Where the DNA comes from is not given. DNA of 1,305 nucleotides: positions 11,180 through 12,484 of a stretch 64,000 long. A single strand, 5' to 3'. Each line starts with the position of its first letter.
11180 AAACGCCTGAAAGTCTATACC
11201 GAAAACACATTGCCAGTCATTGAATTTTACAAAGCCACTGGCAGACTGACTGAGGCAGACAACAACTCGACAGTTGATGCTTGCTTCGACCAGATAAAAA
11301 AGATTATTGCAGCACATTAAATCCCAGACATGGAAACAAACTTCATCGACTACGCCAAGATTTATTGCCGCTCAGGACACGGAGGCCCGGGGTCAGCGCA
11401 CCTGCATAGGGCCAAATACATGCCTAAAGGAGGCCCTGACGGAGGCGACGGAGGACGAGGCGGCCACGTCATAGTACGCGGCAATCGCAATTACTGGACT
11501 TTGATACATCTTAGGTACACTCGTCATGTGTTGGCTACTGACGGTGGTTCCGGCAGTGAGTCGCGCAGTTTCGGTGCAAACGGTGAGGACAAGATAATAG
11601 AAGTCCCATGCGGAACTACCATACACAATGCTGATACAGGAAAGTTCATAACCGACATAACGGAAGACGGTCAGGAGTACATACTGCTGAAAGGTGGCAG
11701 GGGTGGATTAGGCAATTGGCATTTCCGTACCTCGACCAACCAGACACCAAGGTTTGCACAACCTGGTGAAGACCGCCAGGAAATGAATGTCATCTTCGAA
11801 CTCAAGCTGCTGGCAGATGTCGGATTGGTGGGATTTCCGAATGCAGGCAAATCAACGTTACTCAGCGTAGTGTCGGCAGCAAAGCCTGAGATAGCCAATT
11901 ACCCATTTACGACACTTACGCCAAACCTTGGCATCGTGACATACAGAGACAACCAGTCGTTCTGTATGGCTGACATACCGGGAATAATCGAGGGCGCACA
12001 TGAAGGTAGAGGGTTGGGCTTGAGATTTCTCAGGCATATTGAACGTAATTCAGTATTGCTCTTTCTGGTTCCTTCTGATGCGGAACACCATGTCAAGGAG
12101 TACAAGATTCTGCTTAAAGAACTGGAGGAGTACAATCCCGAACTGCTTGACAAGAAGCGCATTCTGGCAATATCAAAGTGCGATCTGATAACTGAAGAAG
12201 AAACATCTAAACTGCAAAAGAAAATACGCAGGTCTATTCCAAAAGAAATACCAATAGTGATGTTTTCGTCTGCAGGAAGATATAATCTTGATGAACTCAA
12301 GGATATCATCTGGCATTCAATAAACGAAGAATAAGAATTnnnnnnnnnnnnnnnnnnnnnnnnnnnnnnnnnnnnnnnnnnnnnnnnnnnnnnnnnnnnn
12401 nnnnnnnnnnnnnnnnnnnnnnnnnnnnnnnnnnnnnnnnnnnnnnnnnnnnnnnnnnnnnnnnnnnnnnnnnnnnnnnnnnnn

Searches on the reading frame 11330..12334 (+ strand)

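Call 28: search_protein_families(library=ncbifam, max_evalue=1e-15, proteins=[window:11330-12334:+])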
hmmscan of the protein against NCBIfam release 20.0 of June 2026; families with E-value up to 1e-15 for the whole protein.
window:11330-12334:+ (334 aa): 5 families
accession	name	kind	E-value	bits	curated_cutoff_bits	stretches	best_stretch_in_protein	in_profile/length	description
NF008956.1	PRK12299.1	equivalog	1.5e-130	434.9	300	1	4-332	1-326/327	GTPase ObgE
NF008955.0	PRK12297.1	equivalog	4e-127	424.7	406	1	4-333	2-330/429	GTPase ObgE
TIGR02729.1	Obg_CgtA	equivalog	1.3e-126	422.1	280.25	1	5-331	1-328/329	Obg family GTPase CgtA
NF008954.1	PRK12296.1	equivalog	5.1e-94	315.3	377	1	3-332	2-340/470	GTPase ObgE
NF007171.0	PRK09602.1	subfamily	6.9e-19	68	387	0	163-206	4-46/397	YchF-related putative GTPase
